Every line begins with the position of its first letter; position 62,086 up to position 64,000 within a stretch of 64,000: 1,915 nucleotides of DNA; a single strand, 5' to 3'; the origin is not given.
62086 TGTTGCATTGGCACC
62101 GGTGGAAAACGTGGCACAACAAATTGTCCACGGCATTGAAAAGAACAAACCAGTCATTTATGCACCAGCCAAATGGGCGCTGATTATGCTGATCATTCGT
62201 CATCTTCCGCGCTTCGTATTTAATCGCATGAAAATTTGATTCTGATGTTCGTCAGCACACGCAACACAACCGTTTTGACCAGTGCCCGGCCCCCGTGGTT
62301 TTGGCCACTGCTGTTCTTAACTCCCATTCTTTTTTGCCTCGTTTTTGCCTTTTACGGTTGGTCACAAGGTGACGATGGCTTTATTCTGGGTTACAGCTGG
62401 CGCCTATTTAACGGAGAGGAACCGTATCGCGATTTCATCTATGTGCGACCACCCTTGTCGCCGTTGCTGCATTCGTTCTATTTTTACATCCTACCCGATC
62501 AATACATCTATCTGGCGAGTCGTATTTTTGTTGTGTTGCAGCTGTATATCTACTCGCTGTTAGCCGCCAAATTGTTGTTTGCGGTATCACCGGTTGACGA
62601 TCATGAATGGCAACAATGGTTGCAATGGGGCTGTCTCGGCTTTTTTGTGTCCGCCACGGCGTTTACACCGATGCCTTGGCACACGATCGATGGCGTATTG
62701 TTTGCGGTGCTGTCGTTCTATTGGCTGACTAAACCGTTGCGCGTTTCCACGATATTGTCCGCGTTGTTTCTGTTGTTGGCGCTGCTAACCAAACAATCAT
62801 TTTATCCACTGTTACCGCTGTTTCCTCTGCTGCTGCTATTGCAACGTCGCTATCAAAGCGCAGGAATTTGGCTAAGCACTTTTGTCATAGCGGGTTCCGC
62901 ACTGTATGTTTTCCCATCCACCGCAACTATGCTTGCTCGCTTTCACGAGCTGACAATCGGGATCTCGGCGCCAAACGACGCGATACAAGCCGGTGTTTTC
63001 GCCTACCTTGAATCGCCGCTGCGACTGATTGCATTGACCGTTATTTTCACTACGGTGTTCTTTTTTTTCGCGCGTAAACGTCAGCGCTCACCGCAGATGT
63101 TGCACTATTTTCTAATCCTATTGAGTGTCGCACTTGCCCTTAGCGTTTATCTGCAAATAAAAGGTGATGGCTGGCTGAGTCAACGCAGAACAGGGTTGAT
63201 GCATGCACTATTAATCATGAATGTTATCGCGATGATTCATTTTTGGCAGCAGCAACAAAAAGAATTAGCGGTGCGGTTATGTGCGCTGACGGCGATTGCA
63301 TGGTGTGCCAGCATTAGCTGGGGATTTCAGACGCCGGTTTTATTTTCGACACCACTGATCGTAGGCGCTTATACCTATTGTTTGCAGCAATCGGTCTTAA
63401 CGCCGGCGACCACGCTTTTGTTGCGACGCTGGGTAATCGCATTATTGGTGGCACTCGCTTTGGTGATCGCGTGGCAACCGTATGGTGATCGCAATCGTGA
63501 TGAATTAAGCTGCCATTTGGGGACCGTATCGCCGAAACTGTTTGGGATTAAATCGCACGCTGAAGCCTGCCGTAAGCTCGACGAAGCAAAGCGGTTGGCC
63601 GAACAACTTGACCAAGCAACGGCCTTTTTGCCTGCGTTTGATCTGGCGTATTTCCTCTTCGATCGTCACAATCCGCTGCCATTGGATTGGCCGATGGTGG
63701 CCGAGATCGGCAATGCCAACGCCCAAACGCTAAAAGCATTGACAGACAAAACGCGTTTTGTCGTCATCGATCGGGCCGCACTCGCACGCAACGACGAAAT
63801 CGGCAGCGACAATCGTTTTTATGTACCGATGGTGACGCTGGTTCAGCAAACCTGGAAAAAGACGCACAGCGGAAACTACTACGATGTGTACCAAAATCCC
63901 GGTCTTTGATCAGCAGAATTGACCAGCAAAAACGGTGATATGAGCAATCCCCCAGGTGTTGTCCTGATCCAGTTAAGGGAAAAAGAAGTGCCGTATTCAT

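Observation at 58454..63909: A complete decaprenyl-phospho-arabinofuranose (DPA)-type pathway plus a GT-C transferase in a gammaproteobacterial origin-proximal region.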

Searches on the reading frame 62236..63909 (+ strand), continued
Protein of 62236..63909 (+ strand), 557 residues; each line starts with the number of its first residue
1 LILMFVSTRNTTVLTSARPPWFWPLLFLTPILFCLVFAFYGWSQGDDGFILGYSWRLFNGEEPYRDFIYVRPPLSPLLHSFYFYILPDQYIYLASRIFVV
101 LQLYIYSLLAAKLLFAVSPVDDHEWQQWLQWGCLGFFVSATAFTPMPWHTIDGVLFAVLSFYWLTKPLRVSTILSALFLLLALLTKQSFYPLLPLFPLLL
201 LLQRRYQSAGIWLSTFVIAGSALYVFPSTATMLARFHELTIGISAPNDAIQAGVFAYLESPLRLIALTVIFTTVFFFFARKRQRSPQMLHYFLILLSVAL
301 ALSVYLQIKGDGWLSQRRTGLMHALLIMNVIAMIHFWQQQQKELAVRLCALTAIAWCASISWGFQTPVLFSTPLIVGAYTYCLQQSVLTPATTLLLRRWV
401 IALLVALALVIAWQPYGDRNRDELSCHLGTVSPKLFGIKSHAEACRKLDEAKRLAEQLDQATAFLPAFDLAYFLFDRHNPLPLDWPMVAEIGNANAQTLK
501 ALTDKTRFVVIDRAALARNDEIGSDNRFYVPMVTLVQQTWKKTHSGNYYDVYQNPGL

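Call 38: find_encoding_contigs(protein=P0001, flank=10000, max_places=4)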
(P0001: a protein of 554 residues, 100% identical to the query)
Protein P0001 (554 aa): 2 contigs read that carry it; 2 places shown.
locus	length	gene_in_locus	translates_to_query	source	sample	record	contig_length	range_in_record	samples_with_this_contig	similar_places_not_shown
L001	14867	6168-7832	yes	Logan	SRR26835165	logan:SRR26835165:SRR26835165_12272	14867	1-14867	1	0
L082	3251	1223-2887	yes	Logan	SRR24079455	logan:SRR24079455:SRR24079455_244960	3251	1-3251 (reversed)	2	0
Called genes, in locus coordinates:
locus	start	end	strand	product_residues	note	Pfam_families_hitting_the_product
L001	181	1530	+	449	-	PF10396:TrmE_N, PF00009:GTP_EFTU (faint), PF12631:MnmE_helical, PF00350:Dynamin_N (faint), PF01926:MMR_HSR1, PF02421:FeoB_N, PF04548:AIG1 (weak)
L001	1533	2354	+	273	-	PF00892:EamA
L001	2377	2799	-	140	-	PF02681:DUF212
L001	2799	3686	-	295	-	PF01040:UbiA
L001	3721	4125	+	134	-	PF04138:GtrA_DPMS_TM (faint)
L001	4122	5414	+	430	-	PF01565:FAD_binding_4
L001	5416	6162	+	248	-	PF00106:adh_short, PF08659:KR, PF13561:adh_short_C2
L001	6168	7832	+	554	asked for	-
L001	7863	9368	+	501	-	PF14052:Caps_assemb_Wzi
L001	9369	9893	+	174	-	PF13505:OMP_b-brl (weak)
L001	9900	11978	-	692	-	PF00724:Oxidored_FMN, PF07992:Pyr_redox_2, PF12831:FAD_oxidored (weak), PF13450:NAD_binding_8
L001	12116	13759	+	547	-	PF02203:TarH (weak), PF12729:4HB_MCP_1, PF00672:HAMP, PF00015:MCPsignal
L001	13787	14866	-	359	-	?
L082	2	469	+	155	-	?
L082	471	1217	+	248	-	PF00106:adh_short, PF08659:KR, PF13561:adh_short_C2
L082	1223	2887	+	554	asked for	-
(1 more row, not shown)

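Call 45: search_dna_similar(query=window:62245-63909:+, collection=plasmids, mode=protein, max_evalue=0.001, max_rows=15)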
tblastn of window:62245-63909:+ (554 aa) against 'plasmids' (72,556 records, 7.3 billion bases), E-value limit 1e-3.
No match.

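Call 62: search_protein_families(library=pfam, proteins=[L002:11701-13239:+, L002:1318-2421:+, L002:2426-3748:-, L002:839-1321:+, L002:459-857:+], max_evalue=0.01)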
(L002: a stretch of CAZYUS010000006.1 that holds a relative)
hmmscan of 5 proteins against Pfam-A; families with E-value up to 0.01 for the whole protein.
L002:11701-13239:+ (512 aa): 3 families
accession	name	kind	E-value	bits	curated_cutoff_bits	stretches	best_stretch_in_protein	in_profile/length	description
PF00294.29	PfkB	-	2e-47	162.5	25.8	1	50-344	2-299/302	pfkB family carbohydrate kinase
PF01467.32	CTP_transf_like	-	3.5e-21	76.2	21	1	383-508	1-132/133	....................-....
PF08543.17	Phos_pyr_kin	-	1.5e-10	41.3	27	1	227-326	119-224/246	Phosphomethylpyrimidine kinase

L002:1318-2421:+ (367 aa): 3 families
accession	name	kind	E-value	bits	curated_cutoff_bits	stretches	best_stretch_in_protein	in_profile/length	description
PF01041.23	DegT_DnrJ_EryC1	-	1.2e-112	377.1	19.8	1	15-362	4-359/360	DegT/DnrJ/EryC1/StrS aminotransferase family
PF00266.25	Aminotran_5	-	3.8e-07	29.8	21.5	1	59-166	70-181/371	Aminotransferase class-V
PF00155.27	Aminotran_1_2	-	1.2e-06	28.4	19.7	1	39-167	46-192/361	Aminotransferase class I and II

L002:2426-3748:- (440 aa): 1 family
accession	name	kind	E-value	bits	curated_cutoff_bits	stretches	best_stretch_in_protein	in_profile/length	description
PF03279.18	Lip_A_acyltrans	-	1.9e-68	231.3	22.3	1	9-288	11-295/295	Bacterial lipid A biosynthesis acyltransferase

L002:839-1321:+ (160 aa): 6 families
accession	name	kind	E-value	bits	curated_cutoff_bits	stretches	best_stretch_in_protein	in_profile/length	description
PF00132.30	Hexapep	-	3.2e-27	93.5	27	3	102-136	2-36/36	Bacterial transferase hexapeptide (six repeats)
PF14602.12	Hexapep_2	-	3.5e-17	62.3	27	2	104-136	4-34/34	Hexapeptide repeat of succinyl-transferase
PF25084.1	LbH_EIF2B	-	1.9e-10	41.1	54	1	15-70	21-74/105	EIF2B subunit epsilon LbH domain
PF24894.1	Hexapep_GlmU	-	0.00053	20.5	23.3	0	19-60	44-83/104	GlmU-like, C-terminal hexapeptide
PF25087.1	GMPPB_C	-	0.00064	19.8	39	0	28-69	5-46/110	GMPPB C-terminal domain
PF25247.1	LbH_GLGC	-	0.0053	17.1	27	0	30-66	81-117/135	GLGC left-handed parallel beta-helix domain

L002:459-857:+ (132 aa): 1 family
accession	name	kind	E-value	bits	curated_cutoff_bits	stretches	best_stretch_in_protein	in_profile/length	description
PF05523.17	FdtA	-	1e-40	139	23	1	4-128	4-129/131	WxcM-like, C-terminal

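Call 73: search_protein_representatives(alignment_id=A1)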
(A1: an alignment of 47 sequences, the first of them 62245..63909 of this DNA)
Query: 47 sequences, 549 profile positions. Proteins with E-value up to 0.001 (for the whole library): 2874; up to 1e-10: 1374; up to 1e-30: 960. The best 150 are listed.
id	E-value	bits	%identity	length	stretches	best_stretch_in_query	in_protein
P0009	6.6e-183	626.0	-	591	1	15-548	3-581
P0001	1.5e-181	621.6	-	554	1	8-547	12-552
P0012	2.0e-181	621.2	-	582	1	9-548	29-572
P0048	4.9e-179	613.3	-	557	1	9-545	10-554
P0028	3.9e-176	603.7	-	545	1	6-545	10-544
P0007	2.1e-174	598.0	-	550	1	9-548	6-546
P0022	1.0e-172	592.4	-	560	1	7-548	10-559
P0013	2.6e-172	591.0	-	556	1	11-548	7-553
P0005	1.8e-171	588.2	-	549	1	17-548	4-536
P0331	1.7e-169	581.8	-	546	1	13-546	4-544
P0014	2.8e-167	574.4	-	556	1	11-548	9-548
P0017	3.7e-167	574.1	-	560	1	1-548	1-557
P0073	1.1e-162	559.3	-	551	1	42-545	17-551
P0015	5.1e-161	553.8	-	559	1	7-548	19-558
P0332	2.8e-160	551.4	-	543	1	13-547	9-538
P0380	5.8e-139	481.0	-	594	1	13-545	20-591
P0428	8.4e-121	421.0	-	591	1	7-545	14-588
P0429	1.1e-120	420.6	-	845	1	14-547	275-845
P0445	3.4e-112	392.6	-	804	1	14-547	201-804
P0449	8.7e-111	388.0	-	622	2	9-328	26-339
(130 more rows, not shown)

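Call 74: search_protein_families(library=pfam, proteins=[P0429, P0445, P0449, P0380, P0428], max_evalue=0.001)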
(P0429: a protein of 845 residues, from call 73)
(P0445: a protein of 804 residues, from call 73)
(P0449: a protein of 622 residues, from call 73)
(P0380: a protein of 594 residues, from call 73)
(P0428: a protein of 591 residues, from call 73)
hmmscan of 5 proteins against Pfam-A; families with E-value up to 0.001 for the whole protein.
P0429 (845 aa): 1 family
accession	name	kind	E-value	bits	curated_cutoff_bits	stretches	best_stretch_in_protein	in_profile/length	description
PF04138.20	GtrA_DPMS_TM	-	3.1e-06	27.8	26.1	0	67-152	2-91/117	GtrA/DPMS, transmembrane domain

P0445 (804 aa): 1 family
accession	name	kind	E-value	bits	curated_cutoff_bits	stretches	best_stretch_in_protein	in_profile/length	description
PF04138.20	GtrA_DPMS_TM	-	0.00094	19.8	26.1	0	24-108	2-90/117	GtrA/DPMS, transmembrane domain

P0449 (622 aa): 0 families

P0380 (594 aa): 0 families

P0428 (591 aa): 0 families

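Call 77: find_encoding_contigs(protein=P0013, flank=9000, max_places=1)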
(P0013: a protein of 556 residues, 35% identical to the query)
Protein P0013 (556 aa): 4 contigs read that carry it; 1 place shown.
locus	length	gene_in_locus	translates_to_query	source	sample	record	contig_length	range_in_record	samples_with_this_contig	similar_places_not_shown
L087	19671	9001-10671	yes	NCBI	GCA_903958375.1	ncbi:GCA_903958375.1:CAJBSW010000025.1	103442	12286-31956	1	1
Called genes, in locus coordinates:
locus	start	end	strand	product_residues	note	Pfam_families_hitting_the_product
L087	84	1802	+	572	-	PF07731:Cu-oxidase_2, PF07732:Cu-oxidase_3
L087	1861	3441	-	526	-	PF07732:Cu-oxidase_3, PF07731:Cu-oxidase_2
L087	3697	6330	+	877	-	PF03699:UPF0182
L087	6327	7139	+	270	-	PF01048:PNP_UDP_1 (faint)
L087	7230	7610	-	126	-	-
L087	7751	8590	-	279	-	PF00106:adh_short, PF01370:Epimerase (weak), PF08643:DUF1776 (faint), PF08659:KR, PF13460:NAD_binding_10 (weak), PF13561:adh_short_C2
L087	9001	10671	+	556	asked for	-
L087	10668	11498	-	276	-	PF02749:QRPTase_N, PF01729:QRPTase_C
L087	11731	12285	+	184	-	PF01510:Amidase_2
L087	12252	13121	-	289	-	PF00535:Glycos_transf_2, PF13641:Glyco_tranf_2_3, PF13632:Glyco_trans_2_3 (weak)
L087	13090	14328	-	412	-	PF04932:Wzy_C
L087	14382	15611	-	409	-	PF04932:Wzy_C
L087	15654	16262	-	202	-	PF25087:GMPPB_C (faint), PF00132:Hexapep, PF14602:Hexapep_2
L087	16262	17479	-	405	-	PF13439:Glyco_transf_4, PF13579:Glyco_trans_4_4, PF20706:GT4-conflict, PF00534:Glycos_transf_1, PF13692:Glyco_trans_1_4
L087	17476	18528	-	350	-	PF13524:Glyco_trans_1_2 (weak)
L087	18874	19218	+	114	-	PF09842:DUF2069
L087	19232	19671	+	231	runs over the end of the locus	PF25199:nSTAND_NTPase5 (weak), PF00308:Bac_DnaA, PF22688:Hda_lid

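Call 78: find_encoding_contigs(protein=P0012, flank=9000, max_places=1)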
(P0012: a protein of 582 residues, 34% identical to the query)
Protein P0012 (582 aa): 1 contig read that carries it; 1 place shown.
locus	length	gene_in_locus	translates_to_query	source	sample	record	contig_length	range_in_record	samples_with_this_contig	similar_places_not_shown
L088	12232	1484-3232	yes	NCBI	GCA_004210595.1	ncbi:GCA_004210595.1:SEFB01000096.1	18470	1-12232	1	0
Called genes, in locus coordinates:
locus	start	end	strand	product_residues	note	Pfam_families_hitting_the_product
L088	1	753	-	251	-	PF01075:Glyco_transf_9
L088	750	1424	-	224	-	PF14063:DUF4254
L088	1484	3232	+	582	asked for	-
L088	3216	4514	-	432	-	PF04577:Glyco_transf_61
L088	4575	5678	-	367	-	PF01041:DegT_DnrJ_EryC1, PF00266:Aminotran_5 (weak)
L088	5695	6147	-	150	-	PF25084:LbH_EIF2B (weak), PF25087:GMPPB_C (faint), PF00132:Hexapep, PF14602:Hexapep_2 (weak)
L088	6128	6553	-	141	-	PF05523:FdtA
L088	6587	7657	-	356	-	PF00535:Glycos_transf_2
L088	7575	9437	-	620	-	PF00535:Glycos_transf_2 (weak), PF13641:Glyco_tranf_2_3, PF00535:Glycos_transf_2, PF10111:Glyco_tranf_2_2 (weak)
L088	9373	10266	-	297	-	PF00535:Glycos_transf_2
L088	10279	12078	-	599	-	PF10111:Glyco_tranf_2_2 (faint), PF13641:Glyco_tranf_2_3, PF00535:Glycos_transf_2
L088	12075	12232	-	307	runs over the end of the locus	PF13641:Glyco_tranf_2_3, PF00535:Glycos_transf_2, PF10111:Glyco_tranf_2_2 (faint), PF13632:Glyco_trans_2_3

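Call 79: find_encoding_contigs(protein=P0017, flank=9000, max_places=1)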
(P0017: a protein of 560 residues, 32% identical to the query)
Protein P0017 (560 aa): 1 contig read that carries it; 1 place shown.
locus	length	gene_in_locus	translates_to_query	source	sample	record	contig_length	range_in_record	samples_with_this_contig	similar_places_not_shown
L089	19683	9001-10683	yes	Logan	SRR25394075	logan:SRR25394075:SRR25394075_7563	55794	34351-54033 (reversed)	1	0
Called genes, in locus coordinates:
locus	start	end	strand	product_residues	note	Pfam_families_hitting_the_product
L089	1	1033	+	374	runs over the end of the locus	PF03480:DctP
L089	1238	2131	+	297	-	PF06271:RDD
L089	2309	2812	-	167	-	-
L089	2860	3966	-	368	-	PF02743:dCache_1, PF17201:Cache_3-Cache_2 (weak)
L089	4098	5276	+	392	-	-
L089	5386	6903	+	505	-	PF12710:HAD, PF01040:UbiA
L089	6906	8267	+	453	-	PF01565:FAD_binding_4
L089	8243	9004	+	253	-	PF00106:adh_short, PF08659:KR (faint), PF13561:adh_short_C2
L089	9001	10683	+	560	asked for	-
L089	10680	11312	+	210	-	PF01351:RNase_HII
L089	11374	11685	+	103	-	-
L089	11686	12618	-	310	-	PF00293:NUDIX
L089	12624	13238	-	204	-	-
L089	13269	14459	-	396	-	-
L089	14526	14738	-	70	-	PF04324:Fer2_BFD (weak)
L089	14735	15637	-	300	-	PF01981:PTH2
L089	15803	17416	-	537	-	-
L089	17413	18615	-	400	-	PF05762:VWA_CoxE, PF13519:VWA_2 (weak)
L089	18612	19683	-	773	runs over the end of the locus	PF18934:DUF5682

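Call 80: find_encoding_contigs(protein=P0014, flank=9000, max_places=1)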
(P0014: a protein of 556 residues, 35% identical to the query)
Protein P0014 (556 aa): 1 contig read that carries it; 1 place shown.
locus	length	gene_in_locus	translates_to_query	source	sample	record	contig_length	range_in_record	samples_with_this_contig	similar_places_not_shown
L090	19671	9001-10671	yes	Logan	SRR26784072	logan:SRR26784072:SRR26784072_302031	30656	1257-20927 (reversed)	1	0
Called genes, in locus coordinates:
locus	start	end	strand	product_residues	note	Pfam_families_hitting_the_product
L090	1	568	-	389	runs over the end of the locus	PF13439:Glyco_transf_4, PF13579:Glyco_trans_4_4, PF20706:GT4-conflict, PF00534:Glycos_transf_1, PF13692:Glyco_trans_1_4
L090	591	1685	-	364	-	PF02350:Epimerase_2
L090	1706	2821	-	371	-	-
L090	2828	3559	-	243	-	PF00977:His_biosynth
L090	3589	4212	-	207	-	PF00117:GATase, PF01174:SNO (faint)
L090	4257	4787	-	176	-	PF00132:Hexapep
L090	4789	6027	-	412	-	PF13439:Glyco_transf_4 (weak), PF13579:Glyco_trans_4_4 (weak), PF00534:Glycos_transf_1, PF13692:Glyco_trans_1_4, PF13524:Glyco_trans_1_2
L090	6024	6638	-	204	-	PF12710:HAD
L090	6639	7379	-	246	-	PF00106:adh_short, PF13561:adh_short_C2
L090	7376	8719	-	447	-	PF01565:FAD_binding_4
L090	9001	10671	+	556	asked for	-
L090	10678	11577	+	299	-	PF01040:UbiA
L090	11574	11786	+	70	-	-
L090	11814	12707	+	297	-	-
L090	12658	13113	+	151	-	-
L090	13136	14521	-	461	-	PF13649:Methyltransf_25 (faint)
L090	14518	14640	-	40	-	-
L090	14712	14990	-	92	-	-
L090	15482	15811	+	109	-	-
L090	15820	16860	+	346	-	PF01370:Epimerase, PF16363:GDP_Man_Dehyd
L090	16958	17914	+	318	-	PF01370:Epimerase, PF04321:RmlD_sub_bind (faint), PF16363:GDP_Man_Dehyd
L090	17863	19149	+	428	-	PF13439:Glyco_transf_4, PF13579:Glyco_trans_4_4, PF00534:Glycos_transf_1, PF13692:Glyco_trans_1_4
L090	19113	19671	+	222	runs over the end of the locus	PF00583:Acetyltransf_1, PF13508:Acetyltransf_7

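Call 81: find_encoding_contigs(protein=P0010, flank=9000, max_places=1)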
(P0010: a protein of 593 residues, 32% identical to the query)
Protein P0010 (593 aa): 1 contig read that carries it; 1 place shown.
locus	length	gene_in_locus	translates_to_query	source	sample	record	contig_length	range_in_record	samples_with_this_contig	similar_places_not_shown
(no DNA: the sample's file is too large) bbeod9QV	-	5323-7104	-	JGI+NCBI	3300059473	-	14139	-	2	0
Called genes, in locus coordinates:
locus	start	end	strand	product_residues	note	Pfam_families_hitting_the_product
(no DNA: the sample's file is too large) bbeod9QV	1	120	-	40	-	?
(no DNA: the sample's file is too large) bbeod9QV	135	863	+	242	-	PF01609:DDE_Tnp_1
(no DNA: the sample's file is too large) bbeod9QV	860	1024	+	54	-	-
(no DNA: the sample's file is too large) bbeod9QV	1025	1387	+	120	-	PF13412:HTH_24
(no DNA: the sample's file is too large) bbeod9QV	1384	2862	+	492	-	PF12710:HAD, PF01040:UbiA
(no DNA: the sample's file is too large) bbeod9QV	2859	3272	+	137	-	PF04138:GtrA_DPMS_TM (faint)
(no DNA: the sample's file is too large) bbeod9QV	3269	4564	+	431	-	PF01565:FAD_binding_4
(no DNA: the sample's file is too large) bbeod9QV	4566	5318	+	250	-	PF00106:adh_short, PF03808:Glyco_tran_WecG (faint), PF13561:adh_short_C2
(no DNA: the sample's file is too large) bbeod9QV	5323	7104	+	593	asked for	-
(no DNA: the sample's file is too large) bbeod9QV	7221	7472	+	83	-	PF25084:LbH_EIF2B (weak), PF25087:GMPPB_C (weak), PF00132:Hexapep (weak)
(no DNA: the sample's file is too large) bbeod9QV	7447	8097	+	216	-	PF25084:LbH_EIF2B (weak), PF25087:GMPPB_C (faint), PF00132:Hexapep, PF14602:Hexapep_2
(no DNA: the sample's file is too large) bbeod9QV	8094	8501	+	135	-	PF05523:FdtA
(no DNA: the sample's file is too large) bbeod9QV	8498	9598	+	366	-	PF01041:DegT_DnrJ_EryC1, PF01212:Beta_elim_lyase (weak), PF01053:Cys_Met_Meta_PP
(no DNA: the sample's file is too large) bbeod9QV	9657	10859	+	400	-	-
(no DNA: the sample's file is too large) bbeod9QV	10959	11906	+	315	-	PF00535:Glycos_transf_2, PF10111:Glyco_tranf_2_2, PF13641:Glyco_tranf_2_3 (weak)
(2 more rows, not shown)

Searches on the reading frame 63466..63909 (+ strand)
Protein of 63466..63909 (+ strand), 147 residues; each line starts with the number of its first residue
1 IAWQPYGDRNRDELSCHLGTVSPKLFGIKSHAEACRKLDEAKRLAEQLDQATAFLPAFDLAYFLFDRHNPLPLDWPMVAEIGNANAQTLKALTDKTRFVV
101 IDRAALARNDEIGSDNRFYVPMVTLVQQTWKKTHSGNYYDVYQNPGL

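Call 97: predict_structure(alignment_id=A3)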
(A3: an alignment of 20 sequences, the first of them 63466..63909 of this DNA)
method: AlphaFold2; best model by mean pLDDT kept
length: 147 residues; sequences in the alignment: 20
mean_pLDDT: 93.1   pTM: 0.87
mean pLDDT of the five models: 93.1, 92.9, 90.3, 89.8, 89.4
residues with pLDDT >= 90: 122; 70-90: 23; 50-70: 2; < 50: 0
segments of 3 or more residues with pLDDT < 50: none
pLDDT, mean of each block of 10 residues (from residue 1): 80 95 96 96 96 93 94 88 89 97 92 92 95 98 97
secondary structure, 60 per line:
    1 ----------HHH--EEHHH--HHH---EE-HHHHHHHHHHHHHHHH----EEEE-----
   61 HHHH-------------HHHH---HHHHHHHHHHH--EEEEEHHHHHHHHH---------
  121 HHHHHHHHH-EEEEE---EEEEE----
elements in order: H32-47 E52-55 H61-64 H78-81 H85-95 E98-102 H103-111 H121-129 E131-135 E139-143
